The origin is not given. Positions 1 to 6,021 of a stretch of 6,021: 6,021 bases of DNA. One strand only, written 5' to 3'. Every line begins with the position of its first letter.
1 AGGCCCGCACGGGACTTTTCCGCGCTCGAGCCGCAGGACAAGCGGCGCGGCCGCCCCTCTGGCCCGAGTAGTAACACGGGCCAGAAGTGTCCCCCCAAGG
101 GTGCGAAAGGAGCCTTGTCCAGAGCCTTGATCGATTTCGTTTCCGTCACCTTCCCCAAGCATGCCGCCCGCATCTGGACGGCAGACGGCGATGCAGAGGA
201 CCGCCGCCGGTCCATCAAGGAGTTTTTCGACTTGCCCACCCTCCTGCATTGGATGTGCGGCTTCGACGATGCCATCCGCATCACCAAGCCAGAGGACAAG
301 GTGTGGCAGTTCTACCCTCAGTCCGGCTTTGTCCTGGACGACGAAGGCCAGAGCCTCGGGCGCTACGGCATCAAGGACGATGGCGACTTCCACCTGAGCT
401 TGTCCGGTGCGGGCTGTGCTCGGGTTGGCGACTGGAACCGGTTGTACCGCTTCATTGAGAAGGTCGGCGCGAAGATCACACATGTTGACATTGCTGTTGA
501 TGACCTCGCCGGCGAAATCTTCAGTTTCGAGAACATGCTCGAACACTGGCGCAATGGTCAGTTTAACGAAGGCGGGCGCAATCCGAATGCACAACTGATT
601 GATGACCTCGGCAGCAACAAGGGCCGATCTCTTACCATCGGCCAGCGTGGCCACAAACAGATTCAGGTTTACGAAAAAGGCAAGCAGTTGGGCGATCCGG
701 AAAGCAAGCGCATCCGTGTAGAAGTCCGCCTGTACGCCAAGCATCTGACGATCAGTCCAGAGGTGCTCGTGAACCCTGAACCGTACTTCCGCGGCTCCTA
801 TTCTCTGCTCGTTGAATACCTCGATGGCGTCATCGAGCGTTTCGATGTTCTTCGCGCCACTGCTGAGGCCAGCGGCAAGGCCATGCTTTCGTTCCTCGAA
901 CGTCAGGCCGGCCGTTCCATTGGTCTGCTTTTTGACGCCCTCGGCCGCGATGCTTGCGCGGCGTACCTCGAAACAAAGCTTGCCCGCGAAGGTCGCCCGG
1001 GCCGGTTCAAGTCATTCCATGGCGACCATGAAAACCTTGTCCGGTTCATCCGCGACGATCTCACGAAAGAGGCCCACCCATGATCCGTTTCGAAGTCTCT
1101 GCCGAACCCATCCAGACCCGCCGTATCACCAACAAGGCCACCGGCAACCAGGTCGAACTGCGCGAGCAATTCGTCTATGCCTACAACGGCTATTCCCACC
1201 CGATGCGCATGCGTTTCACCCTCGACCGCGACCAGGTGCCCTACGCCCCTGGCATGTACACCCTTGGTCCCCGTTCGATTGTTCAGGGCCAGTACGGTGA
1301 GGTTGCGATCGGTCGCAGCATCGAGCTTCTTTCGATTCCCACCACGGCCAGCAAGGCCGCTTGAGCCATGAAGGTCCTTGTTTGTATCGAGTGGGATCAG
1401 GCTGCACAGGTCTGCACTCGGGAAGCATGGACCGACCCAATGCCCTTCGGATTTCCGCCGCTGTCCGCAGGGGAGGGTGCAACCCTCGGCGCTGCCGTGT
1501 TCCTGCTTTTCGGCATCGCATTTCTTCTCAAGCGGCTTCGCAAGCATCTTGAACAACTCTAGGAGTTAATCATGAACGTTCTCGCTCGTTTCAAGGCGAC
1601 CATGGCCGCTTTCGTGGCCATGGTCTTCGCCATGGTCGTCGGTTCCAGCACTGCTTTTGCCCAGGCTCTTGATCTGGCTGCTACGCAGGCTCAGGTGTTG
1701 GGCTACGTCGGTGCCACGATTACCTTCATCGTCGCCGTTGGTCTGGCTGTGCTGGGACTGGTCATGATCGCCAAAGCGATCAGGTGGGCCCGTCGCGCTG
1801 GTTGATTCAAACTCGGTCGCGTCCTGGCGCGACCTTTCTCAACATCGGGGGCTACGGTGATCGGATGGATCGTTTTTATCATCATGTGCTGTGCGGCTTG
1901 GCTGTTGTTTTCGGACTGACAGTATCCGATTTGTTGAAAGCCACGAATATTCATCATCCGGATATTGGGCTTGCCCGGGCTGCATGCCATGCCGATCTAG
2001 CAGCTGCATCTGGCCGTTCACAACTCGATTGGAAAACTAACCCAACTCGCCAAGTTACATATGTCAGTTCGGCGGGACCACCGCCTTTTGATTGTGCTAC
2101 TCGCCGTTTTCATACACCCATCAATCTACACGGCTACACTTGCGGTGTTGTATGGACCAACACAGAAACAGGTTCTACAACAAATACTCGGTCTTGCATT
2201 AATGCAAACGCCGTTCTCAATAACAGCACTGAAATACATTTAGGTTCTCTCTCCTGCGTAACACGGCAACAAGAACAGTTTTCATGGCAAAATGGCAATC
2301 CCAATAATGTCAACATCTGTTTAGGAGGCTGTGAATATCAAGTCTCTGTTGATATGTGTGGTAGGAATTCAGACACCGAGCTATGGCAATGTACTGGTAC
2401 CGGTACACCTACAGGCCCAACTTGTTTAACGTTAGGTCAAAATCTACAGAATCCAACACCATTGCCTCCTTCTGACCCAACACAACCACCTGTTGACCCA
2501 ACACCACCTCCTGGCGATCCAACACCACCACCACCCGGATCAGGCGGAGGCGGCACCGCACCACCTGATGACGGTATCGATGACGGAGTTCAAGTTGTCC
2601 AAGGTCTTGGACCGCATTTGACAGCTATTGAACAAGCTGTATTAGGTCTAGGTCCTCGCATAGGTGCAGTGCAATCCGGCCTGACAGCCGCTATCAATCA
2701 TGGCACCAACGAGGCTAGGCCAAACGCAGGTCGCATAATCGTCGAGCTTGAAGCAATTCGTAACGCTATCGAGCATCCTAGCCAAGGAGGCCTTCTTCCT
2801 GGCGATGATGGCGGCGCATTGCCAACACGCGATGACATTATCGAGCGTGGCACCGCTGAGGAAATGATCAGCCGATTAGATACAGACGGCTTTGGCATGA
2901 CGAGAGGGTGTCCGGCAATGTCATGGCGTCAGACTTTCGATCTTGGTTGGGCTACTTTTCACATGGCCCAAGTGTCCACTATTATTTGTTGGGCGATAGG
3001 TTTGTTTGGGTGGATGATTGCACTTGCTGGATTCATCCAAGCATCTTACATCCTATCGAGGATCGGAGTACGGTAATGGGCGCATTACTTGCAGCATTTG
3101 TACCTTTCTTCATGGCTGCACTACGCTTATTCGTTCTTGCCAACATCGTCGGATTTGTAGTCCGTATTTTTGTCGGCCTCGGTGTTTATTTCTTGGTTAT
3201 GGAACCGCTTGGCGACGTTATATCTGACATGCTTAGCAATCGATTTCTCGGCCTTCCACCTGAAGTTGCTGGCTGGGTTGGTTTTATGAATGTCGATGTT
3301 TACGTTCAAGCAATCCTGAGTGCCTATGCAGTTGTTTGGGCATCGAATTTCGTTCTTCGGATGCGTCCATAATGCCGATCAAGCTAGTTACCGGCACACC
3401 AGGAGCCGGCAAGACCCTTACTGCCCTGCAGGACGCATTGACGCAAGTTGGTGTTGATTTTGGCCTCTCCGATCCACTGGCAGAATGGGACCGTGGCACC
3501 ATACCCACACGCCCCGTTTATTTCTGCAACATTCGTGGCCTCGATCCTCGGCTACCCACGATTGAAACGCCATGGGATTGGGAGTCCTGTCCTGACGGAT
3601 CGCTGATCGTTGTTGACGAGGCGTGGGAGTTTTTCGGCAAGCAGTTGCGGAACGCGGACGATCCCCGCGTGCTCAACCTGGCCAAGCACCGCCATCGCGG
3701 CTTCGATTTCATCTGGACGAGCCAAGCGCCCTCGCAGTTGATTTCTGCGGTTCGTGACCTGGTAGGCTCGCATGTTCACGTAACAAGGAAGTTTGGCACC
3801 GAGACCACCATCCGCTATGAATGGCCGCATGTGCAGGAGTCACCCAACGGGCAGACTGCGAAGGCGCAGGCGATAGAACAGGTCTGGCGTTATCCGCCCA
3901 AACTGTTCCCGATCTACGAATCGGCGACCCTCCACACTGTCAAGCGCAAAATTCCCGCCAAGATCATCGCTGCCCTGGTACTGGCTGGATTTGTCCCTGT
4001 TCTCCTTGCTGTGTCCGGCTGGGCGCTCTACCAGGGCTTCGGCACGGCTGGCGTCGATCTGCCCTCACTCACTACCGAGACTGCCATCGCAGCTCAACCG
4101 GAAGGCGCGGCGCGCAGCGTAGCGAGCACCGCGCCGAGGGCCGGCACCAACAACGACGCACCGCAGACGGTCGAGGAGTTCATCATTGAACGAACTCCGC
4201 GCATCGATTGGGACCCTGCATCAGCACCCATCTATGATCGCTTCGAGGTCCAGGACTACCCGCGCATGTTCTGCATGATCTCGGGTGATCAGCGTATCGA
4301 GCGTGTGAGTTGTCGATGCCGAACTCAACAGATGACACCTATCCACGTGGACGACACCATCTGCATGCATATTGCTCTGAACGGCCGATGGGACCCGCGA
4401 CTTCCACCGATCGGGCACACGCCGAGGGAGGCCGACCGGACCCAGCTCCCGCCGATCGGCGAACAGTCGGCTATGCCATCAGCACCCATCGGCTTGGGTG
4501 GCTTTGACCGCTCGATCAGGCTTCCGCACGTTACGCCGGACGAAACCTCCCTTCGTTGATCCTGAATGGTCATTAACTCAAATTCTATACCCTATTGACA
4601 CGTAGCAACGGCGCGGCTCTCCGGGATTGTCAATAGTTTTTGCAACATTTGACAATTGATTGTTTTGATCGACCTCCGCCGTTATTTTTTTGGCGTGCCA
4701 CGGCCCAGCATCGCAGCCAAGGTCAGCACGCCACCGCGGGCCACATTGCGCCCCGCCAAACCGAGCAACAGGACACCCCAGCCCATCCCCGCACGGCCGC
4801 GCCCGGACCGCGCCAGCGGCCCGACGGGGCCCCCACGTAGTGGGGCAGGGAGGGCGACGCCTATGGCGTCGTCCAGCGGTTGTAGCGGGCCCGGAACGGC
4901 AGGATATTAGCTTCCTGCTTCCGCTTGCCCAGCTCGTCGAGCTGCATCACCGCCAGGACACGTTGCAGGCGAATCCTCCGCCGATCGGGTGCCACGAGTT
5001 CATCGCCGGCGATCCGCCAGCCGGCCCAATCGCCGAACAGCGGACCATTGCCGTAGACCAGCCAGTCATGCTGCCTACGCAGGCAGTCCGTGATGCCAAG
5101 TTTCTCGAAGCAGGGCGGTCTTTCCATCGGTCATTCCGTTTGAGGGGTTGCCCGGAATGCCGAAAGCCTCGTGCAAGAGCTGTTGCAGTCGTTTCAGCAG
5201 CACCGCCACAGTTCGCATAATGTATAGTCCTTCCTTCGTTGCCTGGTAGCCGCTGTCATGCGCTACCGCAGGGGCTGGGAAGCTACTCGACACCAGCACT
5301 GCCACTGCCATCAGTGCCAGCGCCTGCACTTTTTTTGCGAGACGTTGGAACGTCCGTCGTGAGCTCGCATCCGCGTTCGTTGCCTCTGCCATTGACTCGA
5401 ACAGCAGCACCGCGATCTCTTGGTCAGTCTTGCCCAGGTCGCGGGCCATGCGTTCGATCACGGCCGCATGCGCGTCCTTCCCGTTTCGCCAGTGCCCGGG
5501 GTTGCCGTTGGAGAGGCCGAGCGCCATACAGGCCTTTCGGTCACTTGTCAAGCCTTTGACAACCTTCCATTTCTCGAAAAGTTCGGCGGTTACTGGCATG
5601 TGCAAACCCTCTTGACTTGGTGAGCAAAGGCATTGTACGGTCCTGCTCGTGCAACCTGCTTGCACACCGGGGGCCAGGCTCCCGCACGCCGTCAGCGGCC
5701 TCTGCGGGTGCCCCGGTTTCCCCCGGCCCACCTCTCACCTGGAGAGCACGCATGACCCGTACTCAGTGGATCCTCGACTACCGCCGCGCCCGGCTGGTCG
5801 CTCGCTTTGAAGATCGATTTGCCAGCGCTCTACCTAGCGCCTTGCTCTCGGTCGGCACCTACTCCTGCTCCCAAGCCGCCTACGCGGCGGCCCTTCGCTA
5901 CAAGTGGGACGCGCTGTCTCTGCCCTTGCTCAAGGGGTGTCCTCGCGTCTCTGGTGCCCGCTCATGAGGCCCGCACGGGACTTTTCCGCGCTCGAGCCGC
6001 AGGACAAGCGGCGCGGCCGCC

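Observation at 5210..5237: dif-like attP with an intact XerC arm and central region but no recognisable XerD arm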

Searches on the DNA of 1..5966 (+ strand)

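Call 3: search_dna_similar(query=window:1-5966:+, collection=phages, mode=near, max_rows=30)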
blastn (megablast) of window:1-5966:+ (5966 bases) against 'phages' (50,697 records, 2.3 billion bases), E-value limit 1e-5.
No match.

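Call 6: search_dna_similar(query=window:1-5966:+, collection=phages, mode=distant, max_rows=30)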
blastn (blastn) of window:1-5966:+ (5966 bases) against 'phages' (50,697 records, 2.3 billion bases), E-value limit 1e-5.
No match.
